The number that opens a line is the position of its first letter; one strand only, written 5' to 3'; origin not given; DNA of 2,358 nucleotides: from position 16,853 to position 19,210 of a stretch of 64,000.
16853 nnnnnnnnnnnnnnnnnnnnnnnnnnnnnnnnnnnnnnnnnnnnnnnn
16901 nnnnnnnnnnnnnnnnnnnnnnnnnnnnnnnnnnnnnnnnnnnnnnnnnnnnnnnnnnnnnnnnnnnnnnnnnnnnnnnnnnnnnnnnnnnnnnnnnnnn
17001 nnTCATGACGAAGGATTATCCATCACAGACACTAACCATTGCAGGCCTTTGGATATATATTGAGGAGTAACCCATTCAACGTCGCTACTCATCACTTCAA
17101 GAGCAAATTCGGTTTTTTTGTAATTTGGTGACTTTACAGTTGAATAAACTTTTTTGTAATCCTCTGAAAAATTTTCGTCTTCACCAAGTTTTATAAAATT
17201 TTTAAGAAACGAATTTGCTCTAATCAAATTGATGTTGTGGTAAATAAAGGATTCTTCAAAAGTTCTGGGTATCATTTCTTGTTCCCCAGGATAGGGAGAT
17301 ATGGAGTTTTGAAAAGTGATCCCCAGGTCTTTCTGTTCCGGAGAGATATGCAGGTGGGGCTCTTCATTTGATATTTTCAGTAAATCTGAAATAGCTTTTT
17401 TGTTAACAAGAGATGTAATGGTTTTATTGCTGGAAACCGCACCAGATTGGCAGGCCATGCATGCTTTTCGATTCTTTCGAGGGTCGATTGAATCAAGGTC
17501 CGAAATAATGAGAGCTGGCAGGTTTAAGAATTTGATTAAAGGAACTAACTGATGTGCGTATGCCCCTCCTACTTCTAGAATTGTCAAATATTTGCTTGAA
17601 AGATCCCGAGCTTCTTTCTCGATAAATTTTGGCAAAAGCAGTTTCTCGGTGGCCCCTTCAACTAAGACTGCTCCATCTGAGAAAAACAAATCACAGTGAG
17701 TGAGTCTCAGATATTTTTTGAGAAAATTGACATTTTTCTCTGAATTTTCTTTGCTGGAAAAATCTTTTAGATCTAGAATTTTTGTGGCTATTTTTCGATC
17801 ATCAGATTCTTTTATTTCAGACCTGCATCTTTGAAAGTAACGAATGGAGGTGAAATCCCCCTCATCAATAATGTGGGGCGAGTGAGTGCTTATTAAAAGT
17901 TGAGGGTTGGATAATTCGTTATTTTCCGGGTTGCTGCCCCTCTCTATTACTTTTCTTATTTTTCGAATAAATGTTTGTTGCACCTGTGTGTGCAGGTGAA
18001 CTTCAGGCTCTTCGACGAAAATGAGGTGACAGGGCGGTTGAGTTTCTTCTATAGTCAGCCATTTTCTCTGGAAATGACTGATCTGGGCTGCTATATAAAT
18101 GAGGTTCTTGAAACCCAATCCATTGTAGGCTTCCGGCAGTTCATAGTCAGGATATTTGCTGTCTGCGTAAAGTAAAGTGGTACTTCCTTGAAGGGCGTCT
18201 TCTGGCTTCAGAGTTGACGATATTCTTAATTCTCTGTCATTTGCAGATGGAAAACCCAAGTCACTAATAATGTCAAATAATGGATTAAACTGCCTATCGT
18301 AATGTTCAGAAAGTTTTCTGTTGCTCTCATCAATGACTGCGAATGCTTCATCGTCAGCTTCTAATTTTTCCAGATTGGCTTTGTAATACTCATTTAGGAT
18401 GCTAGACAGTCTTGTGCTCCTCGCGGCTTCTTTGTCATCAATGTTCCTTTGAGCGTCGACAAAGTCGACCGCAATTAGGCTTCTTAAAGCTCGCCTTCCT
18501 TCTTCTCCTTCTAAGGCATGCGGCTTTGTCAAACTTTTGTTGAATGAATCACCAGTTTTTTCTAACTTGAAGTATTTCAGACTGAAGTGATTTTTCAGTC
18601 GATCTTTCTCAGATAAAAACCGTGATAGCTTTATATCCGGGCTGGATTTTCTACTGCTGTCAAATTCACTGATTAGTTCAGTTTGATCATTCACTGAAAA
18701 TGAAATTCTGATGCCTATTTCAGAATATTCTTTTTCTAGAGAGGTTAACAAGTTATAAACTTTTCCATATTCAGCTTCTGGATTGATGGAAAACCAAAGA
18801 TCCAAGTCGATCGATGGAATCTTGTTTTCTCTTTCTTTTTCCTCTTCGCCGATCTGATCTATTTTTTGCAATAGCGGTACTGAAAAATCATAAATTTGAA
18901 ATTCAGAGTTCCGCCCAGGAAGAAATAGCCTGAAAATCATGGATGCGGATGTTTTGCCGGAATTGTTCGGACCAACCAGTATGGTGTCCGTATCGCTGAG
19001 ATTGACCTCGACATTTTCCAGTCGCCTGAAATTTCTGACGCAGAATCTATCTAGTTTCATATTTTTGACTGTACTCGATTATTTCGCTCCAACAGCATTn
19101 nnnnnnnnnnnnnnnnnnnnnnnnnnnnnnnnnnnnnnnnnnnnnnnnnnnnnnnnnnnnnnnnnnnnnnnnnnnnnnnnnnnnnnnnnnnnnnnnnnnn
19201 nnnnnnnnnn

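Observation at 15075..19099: Very low-GC (~36%) Gabija-like gene pair inserted between convergent can and clpB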

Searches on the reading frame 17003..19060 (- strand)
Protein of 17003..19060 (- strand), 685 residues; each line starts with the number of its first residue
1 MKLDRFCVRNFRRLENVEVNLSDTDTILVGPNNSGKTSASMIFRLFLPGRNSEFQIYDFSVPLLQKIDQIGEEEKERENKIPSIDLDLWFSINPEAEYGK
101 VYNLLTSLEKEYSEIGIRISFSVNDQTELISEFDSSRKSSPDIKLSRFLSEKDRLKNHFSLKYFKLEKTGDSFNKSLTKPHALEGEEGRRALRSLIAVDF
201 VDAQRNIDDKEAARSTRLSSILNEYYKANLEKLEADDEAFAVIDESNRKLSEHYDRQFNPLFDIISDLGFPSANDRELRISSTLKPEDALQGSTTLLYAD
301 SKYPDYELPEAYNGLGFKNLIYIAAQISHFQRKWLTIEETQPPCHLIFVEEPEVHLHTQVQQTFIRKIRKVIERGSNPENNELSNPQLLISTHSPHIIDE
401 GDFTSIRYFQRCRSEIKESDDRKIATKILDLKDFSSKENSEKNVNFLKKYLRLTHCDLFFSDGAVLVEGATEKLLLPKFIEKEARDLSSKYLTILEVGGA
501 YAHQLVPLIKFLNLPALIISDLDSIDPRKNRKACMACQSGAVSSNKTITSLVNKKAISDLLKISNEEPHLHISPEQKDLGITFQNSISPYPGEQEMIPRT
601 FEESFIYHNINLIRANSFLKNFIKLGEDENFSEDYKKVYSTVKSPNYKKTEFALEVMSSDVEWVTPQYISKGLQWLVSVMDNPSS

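Call 3: search_protein_families(library=pfam, proteins=[window:17003-19060:-])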
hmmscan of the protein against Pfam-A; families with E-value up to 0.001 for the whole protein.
window:17003-19060:- (685 aa): 3 families
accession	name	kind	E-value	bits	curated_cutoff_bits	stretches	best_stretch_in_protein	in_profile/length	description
PF13175.12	AAA_15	-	2.4e-49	169.4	32.1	1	1-398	1-374/374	AAA ATPase domain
PF20469.4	OLD-like_TOPRIM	-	6.1e-18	65.6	23.2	1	459-523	1-67/67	Overcoming lysogenization defect protein-like, TOPRIM domain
PF13304.12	AAA_21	-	4.5e-10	40.5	27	1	26-399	2-304/304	AAA domain, putative AbiEii toxin, Type IV TA system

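Call 4: search_protein_families(library=padloc, proteins=[window:17003-19060:-])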
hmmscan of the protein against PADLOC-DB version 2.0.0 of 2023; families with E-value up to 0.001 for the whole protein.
window:17003-19060:- (685 aa): 97 families (the best 25 are shown)
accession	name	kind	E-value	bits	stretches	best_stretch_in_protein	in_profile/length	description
PDLC00093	GajA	-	8.6e-203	674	1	1-681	1-723/736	AAA ATPase domain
PDLC00095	GajA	-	2.3e-194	646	1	1-680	1-733/752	AAA ATPase domain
PDLC00063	GajA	-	4e-156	519.4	1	1-678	1-661/679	AAA ATPase domain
PDLC00065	GajA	-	1.6e-135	451.5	1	1-678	1-665/670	AAA ATPase domain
PDLC00068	GajA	-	8.6e-135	448.7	2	192-526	2-336/545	AAA ATPase domain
PDLC00079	GajA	-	1e-111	372.9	1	1-676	1-699/702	AAA ATPase domain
PDLC00088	GajA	-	9.4e-90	300.1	1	312-676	1-369/372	AAA ATPase domain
PDLC00082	GajA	-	1.7e-62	209.8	2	185-676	215-692/694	AAA ATPase domain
PDLC02979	AriA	-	4.4e-55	186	1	1-398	1-373/373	-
PDLC00076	GajA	-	1.8e-49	166.8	1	1-611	1-578/700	AAA ATPase domain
PDLC00083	GajA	-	5.9e-39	132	2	312-678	265-637/639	AAA ATPase domain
PDLC00069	GajA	-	5.8e-38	128.8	1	6-590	6-570/687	AAA ATPase domain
PDLC00071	GajA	-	6.9e-37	125.5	1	1-559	1-468/588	AAA ATPase domain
PDLC00070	GajA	-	1.7e-36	124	2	189-678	144-593/596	AAA ATPase domain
PDLC00077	GajA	-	2.7e-36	123.3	1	4-554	4-527/616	AAA ATPase domain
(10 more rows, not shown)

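Call 12: find_homologous_proteins(query=window:17003-19060:-)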
Query window:17003-19060:- (685 aa): 3085 proteins with E <= 0.001 among 8000 candidates; the best 120 are listed.
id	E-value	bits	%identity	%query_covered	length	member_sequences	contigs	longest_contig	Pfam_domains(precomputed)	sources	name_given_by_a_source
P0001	4.1e-271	919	61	99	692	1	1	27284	PF20469.5,PF13175.13,PF13304.13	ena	-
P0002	3.5e-245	833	56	99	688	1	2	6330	PF20469.5,PF13175.13,PF13304.13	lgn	-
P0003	8.4e-238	809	56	99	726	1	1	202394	PF20469.5,PF13175.13,PF13304.13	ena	-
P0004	1.1e-228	779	53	99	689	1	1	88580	PF20469.5,PF13175.13,PF13476.13,PF13304.13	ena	-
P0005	4.3e-219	747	52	99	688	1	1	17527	PF20469.5,PF13175.13,PF13304.13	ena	-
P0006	1.1e-209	716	50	99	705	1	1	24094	PF20469.5,PF13175.13,PF13304.13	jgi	jgi:putative ATP-dependent endonuclease of the OLD family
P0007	1.2e-209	716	50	99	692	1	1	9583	PF20469.5,PF13175.13,PF13304.13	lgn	-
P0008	1.4e-208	712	50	99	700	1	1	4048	PF20469.5,PF13175.13,PF13304.13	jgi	jgi:predicted ATP-dependent endonuclease of OLD family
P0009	1.2e-207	709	49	100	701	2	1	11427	PF20469.5,PF13175.13,PF13476.13,PF02463.26,PF13304.13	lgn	-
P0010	2.9e-207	708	49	99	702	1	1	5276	PF20469.5,PF13175.13,PF13304.13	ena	-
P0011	8.8e-205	700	50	99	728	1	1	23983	PF20469.5,PF13175.13,PF13304.13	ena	-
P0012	3.3e-203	695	48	99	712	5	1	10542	PF20469.5,PF13175.13,PF13304.13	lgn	-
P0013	3.6e-203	695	49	100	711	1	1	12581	PF20469.5,PF13175.13,PF13476.13,PF13304.13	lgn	-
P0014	4.2e-203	694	48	100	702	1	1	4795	PF20469.5,PF13175.13,PF13304.13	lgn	-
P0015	2.7e-202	692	49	99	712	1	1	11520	PF20469.5,PF13175.13,PF13304.13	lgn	-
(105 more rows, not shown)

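Call 15: find_encoding_contigs(protein=P0001, flank=10000, max_places=3)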
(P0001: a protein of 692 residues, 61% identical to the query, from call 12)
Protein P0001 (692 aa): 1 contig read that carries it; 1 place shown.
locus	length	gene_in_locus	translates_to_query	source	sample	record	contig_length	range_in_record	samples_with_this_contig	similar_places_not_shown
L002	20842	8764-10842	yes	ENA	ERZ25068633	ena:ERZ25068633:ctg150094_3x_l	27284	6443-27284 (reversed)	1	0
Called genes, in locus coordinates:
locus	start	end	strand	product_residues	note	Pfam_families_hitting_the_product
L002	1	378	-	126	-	?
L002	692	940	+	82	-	-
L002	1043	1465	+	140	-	PF20464:MmeI_N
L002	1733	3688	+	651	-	PF02384:N6_Mtase, PF20473:MmeI_Mtase, PF07669:Eco57I, PF20466:MmeI_TRD, PF20467:MmeI_C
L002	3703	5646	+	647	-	PF00270:DEAD (weak), PF00271:Helicase_C (faint)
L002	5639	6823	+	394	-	PF10544:T5orf172, PF13455:MUG113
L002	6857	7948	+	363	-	-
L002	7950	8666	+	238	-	PF07505:DUF5131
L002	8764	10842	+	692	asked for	PF13175:AAA_15, PF13304:AAA_21, PF20469:OLD-like_TOPRIM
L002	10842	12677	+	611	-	PF00580:UvrD-helicase, PF13245:AAA_19, PF01443:Viral_helicase1 (faint)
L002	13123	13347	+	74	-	-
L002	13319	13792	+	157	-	-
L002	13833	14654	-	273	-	-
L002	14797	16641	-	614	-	PF08238:Sel1, PF23310:TPR_27 (faint)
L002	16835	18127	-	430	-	-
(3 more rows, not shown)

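Call 18: list_cluster_members(proteins=[P0121, window:17003-19060:-, window:15129-17006:-, window:14424-15074:+, window:14430-15074:+])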
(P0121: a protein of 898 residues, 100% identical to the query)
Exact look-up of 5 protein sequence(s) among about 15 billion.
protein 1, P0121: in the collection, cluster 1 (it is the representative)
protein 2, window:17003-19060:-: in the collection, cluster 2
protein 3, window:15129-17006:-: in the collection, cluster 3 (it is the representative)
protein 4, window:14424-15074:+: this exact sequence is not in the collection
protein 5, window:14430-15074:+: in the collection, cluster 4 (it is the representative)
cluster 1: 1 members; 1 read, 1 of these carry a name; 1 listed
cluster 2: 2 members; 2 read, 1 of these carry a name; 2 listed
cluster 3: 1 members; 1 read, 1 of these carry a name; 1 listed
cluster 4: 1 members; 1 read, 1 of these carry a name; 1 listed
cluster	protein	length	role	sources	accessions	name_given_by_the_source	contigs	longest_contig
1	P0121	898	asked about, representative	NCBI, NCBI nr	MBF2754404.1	MAG: ATP-dependent chaperone ClpB [Gammaproteobacteria bacterium AqS3] | ATP-dependent chaperone ClpB [Gammaproteobacteria bacterium AqS3]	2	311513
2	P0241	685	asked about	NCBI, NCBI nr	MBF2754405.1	MAG: ATP-dependent endonuclease [Gammaproteobacteria bacterium AqS3] | ATP-dependent endonuclease [Gammaproteobacteria bacterium AqS3]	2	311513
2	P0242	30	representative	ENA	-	-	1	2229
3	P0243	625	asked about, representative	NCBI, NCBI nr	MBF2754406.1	MAG: ATP-dependent helicase [Gammaproteobacteria bacterium AqS3] | ATP-dependent helicase [Gammaproteobacteria bacterium AqS3]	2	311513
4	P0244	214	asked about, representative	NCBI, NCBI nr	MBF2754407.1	MAG: carbonic anhydrase [Gammaproteobacteria bacterium AqS3] | carbonic anhydrase [Gammaproteobacteria bacterium AqS3]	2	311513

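Call 22: search_solved_structures(query=window:17003-19060:-, show_alignments=1)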
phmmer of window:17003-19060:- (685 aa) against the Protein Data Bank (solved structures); distinct sequences matched with E-value up to 0.001: 9.
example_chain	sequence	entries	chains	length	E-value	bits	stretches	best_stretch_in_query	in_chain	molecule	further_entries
6p74_A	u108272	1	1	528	6.6e-12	47.7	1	345-529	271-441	Putative ATP-dependent endonuclease of the OLD family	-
6nk8_A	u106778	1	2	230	2.4e-07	32.6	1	445-529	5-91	Class 2 OLD family nuclease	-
6njv_A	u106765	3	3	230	1.1e-06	30.5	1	446-525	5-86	Xcc_CTR_I | Xcc_ctr_pt | Xcc_ctr_Hg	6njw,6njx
8j4t_A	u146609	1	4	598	1.1e-05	27.2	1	346-536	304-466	Endonuclease GajA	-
8wy4_A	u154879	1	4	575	1.1e-05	27.1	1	346-536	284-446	Endonuclease GajA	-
8jq9_B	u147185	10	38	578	1.5e-05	26.7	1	346-536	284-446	Endonuclease GajA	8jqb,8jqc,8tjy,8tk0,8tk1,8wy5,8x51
8sm3_A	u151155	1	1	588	1.7e-05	26.6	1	346-536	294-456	Endonuclease GajA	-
8u7i_A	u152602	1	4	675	2.5e-05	26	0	346-536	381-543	Endonuclease GajA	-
9n69_A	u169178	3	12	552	0.0007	21.2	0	346-416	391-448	AAA family ATPase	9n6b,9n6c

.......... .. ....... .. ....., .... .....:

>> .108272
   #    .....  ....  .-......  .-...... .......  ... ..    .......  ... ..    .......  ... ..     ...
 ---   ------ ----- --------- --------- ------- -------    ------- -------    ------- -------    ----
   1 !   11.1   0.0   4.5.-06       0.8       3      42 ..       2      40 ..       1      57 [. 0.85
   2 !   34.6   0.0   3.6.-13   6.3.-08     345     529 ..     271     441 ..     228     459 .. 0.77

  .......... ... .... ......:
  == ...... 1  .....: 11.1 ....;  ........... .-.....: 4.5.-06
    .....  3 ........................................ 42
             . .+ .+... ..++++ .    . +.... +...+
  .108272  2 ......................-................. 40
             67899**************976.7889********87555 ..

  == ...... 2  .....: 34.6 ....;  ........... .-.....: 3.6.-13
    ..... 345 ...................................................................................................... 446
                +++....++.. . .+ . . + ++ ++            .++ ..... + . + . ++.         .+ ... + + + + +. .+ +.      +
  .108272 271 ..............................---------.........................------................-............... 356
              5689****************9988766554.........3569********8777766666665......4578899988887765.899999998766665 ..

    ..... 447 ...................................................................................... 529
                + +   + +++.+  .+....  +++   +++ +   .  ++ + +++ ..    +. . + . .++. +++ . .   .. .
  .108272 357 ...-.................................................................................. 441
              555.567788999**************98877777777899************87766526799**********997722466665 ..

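Call 30: find_encoding_contigs(protein=P0003, flank=10000, max_places=2)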
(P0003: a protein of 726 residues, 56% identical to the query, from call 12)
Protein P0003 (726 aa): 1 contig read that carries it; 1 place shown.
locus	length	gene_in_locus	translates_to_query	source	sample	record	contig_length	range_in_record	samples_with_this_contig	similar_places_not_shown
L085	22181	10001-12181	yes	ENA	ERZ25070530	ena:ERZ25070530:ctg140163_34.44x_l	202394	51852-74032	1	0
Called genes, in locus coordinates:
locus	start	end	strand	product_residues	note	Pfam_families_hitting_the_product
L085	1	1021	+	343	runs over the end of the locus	PF01595:CNNM, PF00571:CBS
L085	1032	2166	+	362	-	PF00145:DNA_methylase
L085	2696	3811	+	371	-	PF13401:AAA_22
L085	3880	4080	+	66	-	-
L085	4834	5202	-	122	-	-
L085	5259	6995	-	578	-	PF05140:ResB (faint)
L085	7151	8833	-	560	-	PF20154:LNT_N, PF00795:CN_hydrolase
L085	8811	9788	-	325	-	PF00005:ABC_tran, PF13304:AAA_21 (weak)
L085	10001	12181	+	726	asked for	PF13175:AAA_15, PF13304:AAA_21, PF20469:OLD-like_TOPRIM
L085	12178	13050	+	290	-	PF00580:UvrD-helicase, PF13086:AAA_11, PF13245:AAA_19, PF01443:Viral_helicase1 (faint), PF10918:DUF2718 (faint), PF00580:UvrD-helicase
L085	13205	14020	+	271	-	-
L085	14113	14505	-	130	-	PF04266:ASCH (weak)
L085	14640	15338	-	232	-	-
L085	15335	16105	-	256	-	-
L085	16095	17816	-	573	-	-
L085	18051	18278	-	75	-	-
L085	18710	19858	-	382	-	PF04326:SLFN_AlbA_2, PF13749:HATPase_c_4 (weak)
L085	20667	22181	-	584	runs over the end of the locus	PF03235:GmrSD_N, PF07510:GmrSD_C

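Call 31: find_encoding_contigs(protein=P0004, flank=10000, max_places=2)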
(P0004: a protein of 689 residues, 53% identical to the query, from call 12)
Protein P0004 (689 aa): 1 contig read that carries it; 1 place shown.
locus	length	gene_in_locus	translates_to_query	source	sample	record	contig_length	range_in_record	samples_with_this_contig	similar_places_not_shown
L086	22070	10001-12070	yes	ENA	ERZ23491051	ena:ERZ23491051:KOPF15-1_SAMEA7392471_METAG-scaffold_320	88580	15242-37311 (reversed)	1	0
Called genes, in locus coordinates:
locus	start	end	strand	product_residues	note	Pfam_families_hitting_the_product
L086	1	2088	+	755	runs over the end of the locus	PF16697:Yop-YscD_cpl, PF00498:FHA, PF16697:Yop-YscD_cpl, PF14853:Fis1_TPR_C (faint)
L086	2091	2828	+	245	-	-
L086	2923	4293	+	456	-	PF00072:Response_reg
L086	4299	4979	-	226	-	PF03099:BPL_LplA_LipB, PF02237:BPL_C (weak)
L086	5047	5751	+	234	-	PF01138:RNase_PH, PF03725:RNase_PH_C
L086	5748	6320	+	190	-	PF01725:Ham1p_like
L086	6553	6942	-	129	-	PF00589:Phage_integrase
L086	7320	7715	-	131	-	-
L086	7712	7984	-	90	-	PF12728:HTH_17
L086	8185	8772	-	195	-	-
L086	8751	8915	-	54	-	-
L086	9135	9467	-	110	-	-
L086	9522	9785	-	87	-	-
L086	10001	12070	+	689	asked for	PF13175:AAA_15, PF13476:AAA_23, PF13304:AAA_21, PF20469:OLD-like_TOPRIM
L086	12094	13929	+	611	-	PF00580:UvrD-helicase, PF13086:AAA_11 (weak), PF13245:AAA_19, PF01443:Viral_helicase1 (faint)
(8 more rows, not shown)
